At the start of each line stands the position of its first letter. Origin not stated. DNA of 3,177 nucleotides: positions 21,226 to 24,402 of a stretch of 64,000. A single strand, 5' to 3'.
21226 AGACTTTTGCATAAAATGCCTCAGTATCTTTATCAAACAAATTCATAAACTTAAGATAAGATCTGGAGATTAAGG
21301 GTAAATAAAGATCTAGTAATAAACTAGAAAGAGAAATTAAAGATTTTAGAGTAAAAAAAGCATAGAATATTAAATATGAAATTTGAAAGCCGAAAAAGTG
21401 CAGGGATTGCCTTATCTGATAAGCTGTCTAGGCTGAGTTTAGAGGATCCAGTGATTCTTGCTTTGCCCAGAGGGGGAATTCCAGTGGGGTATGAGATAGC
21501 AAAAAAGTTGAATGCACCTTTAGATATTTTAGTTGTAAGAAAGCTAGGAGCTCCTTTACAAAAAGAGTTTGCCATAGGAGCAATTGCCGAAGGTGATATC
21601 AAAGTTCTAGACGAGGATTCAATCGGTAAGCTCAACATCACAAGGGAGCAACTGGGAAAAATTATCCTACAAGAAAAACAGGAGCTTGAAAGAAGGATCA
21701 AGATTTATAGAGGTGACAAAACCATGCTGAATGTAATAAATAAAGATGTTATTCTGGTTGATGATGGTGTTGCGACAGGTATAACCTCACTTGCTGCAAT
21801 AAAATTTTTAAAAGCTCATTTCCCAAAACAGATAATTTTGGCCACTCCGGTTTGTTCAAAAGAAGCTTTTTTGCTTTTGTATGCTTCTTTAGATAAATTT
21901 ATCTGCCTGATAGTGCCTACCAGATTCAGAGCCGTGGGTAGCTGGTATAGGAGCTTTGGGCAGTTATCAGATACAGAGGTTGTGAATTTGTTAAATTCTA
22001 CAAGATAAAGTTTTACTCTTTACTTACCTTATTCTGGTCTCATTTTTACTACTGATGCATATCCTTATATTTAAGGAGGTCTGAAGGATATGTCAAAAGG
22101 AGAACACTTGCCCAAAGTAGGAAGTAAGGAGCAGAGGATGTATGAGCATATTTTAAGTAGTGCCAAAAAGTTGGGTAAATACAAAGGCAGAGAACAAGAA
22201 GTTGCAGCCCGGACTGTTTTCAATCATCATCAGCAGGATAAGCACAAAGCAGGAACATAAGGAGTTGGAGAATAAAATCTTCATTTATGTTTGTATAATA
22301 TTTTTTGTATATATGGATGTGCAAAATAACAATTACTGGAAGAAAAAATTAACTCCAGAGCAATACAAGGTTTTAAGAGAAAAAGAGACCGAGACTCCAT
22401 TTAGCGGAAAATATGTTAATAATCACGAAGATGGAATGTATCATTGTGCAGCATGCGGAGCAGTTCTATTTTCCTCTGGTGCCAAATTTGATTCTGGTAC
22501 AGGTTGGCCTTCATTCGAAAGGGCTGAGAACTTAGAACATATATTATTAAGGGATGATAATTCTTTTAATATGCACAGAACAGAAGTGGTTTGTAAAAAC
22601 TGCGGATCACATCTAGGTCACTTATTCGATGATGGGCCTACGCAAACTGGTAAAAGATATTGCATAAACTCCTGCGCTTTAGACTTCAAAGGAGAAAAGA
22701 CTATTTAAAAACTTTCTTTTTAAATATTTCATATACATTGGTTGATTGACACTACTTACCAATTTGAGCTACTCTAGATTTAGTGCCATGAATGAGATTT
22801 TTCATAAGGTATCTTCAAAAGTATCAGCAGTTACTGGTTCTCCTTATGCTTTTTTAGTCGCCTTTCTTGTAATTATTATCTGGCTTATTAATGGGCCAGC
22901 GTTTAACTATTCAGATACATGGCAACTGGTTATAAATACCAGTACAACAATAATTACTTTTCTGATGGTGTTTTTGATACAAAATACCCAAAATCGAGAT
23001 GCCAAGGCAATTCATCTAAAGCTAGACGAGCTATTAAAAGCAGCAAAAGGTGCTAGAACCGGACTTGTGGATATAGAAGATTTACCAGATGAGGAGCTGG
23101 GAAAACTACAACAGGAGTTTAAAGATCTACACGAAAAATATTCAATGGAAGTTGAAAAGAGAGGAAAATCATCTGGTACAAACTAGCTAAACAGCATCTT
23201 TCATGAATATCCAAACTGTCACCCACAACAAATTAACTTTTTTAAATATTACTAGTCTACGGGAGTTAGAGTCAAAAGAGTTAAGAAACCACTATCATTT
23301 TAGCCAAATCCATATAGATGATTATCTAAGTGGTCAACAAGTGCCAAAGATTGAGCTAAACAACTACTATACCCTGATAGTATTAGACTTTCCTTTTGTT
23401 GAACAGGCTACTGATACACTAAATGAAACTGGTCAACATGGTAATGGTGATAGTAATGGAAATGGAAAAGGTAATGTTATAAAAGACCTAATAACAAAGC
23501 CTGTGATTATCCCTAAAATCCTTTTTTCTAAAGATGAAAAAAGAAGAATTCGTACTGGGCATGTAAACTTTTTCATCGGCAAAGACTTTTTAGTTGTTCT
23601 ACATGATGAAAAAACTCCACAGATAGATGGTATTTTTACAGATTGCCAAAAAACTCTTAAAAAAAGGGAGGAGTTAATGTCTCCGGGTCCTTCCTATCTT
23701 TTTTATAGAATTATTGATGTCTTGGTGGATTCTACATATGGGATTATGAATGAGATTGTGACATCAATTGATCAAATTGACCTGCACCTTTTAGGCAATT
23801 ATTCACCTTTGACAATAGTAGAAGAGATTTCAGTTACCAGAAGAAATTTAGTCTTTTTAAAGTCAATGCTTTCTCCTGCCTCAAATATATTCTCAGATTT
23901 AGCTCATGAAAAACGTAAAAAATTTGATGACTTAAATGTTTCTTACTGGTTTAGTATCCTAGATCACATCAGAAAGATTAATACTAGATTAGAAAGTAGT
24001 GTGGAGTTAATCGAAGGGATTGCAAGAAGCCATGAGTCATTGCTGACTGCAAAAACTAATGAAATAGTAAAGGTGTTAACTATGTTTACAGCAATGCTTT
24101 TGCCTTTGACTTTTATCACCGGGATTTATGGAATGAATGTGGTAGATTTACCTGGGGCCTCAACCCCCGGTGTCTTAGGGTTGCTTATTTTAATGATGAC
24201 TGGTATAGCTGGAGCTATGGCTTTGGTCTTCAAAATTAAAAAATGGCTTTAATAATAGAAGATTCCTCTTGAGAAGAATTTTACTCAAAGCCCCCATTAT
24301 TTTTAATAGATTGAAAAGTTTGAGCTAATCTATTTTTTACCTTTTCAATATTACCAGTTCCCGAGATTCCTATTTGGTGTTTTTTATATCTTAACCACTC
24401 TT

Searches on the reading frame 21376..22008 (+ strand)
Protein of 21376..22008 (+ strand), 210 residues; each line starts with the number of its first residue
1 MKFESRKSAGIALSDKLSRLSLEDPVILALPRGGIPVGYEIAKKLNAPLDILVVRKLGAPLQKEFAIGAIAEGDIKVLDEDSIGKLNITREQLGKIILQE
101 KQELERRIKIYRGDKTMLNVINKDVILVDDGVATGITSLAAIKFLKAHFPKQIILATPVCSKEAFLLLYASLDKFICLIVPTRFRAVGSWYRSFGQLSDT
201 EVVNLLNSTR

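Call 66: search_protein_families(library=pfam, proteins=[window:21376-22008:+], max_evalue=0.01)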
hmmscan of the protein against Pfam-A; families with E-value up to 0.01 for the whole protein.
window:21376-22008:+ (210 aa): 3 families
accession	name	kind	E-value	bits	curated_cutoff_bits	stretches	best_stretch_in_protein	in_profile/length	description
PF00156.33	Pribosyltran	-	1.8e-15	57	26.3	1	15-159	20-124/158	Phosphoribosyl transferase domain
PF14681.12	UPRTase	-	0.00056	19.9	27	1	92-165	92-165/206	Uracil phosphoribosyltransferase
PF15609.12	PRTase_2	-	0.0015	18.5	28.8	1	111-154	109-151/188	Phosphoribosyl transferase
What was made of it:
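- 21376..22008 (+): Flanking, divergently transcribed phosphoribosyltransferase-domain gene (context, not part of the unit). Pfam Pribosyltran 57 bits (call 66).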

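Call 79: search_protein_families(library=ncbifam, proteins=[window:21376-22008:+], max_evalue=0.01)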
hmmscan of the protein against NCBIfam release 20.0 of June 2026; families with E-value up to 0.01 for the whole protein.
window:21376-22008:+ (210 aa): 15 families
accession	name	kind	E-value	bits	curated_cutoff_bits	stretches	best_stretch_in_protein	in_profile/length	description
TIGR01251.1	ribP_PPkin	subfamily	5.3e-09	35.4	113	1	114-176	202-263/309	ribose-phosphate diphosphokinase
NF002095.0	PRK00934.1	equivalog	1.6e-07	30.8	296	1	19-170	151-255/287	ribose-phosphate diphosphokinase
NF001815.0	PRK00553.1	equivalog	3.6e-05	23.1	484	1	119-156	215-253/332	ribose-phosphate pyrophosphokinase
NF002320.0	PRK01259.1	subfamily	0.00018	21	297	0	119-165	211-259/316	ribose-phosphate diphosphokinase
TIGR01203.1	HGPRTase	equivalog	0.00024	20.9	150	1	103-158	68-121/167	hypoxanthine phosphoribosyltransferase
NF001097.0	PRK00129.1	equivalog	0.00061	19.6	114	1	72-167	86-169/209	uracil phosphoribosyltransferase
TIGR01091.1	upp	equivalog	0.00095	18.9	208.35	1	72-164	84-164/207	uracil phosphoribosyltransferase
NF003549.0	PRK05205.1-5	equivalog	0.0011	18.4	138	1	106-156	83-134/182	bifunctional pyr operon transcriptional regulator/uracil phosphoribosyltransferase PyrR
NF005299.0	PRK06827.1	subfamily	0.0014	17.4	327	1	119-157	262-300/383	phosphoribosylpyrophosphate synthetase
NF003548.0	PRK05205.1-4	equivalog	0.0017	18.2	218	1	113-157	81-126/173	bifunctional pyr operon transcriptional regulator/uracil phosphoribosyltransferase PyrR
NF005592.0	PRK07322.1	subfamily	0.002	17.5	143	0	119-147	117-144/180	adenine phosphoribosyltransferase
NF002620.0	PRK02277.1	subfamily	0.0021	17.8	115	0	115-149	134-168/201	orotate phosphoribosyltransferase-like protein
NF040646.1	HPT_Archaea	equivalog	0.0031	17.1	200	0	111-147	101-139/184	hypoxanthine/guanine phosphoribosyltransferase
TIGR01367.1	pyrE_Therm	equivalog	0.0035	17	150.25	0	10-49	45-84/187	orotate phosphoribosyltransferase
NF002758.0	PRK02812.1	equivalog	0.0055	15.9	518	0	119-166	227-276/330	ribose-phosphate pyrophosphokinase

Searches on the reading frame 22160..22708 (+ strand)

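Call 66: search_protein_families(library=pfam, proteins=[window:22160-22708:+], max_evalue=0.01)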
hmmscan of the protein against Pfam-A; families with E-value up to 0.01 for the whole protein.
window:22160-22708:+ (182 aa): 6 families
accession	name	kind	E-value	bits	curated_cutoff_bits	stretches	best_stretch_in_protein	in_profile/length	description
PF01641.26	SelR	-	9.9e-50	167.8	24.9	1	64-177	1-115/116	SelR domain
PF08271.17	Zn_Ribbon_TF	-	1.3e-06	28.3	29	0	85-103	11-29/43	TFIIB zinc-binding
PF24046.1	At4g08330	-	1.1e-05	26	27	1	121-163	55-99/129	At4g08330 beta-tent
PF10058.14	Zn_ribbon_10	-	7.5e-05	22.8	24.2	1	127-162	7-42/54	ER junction formation factor lunapark, zinc ribbon finger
PF09814.14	HECT_2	-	0.0024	17.3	22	0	131-160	197-224/369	HECT-like Ubiquitin-conjugating enzyme (E2)-binding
PF13248.11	Zn_ribbon_3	-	0.0036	17.2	27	0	90-103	13-26/26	zinc-ribbon domain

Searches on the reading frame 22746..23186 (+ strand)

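Call 66: search_protein_families(library=pfam, proteins=[window:22746-23186:+], max_evalue=0.01)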
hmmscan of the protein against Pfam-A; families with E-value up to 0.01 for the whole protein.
window:22746-23186:+ (146 aa): 1 family
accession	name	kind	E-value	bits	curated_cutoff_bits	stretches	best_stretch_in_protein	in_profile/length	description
PF04120.17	Iron_permease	-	1.4e-51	174.1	25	1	19-137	1-119/128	Low affinity iron permease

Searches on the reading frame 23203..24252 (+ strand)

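Call 66: search_protein_families(library=pfam, proteins=[window:23203-24252:+], max_evalue=0.01)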
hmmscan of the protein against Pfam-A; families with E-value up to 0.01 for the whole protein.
window:23203-24252:+ (349 aa): 1 family
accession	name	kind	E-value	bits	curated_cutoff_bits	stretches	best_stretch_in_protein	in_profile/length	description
PF01544.23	CorA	-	2.7e-45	155.4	27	1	109-344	60-291/292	CorA-like Mg2+ transporter protein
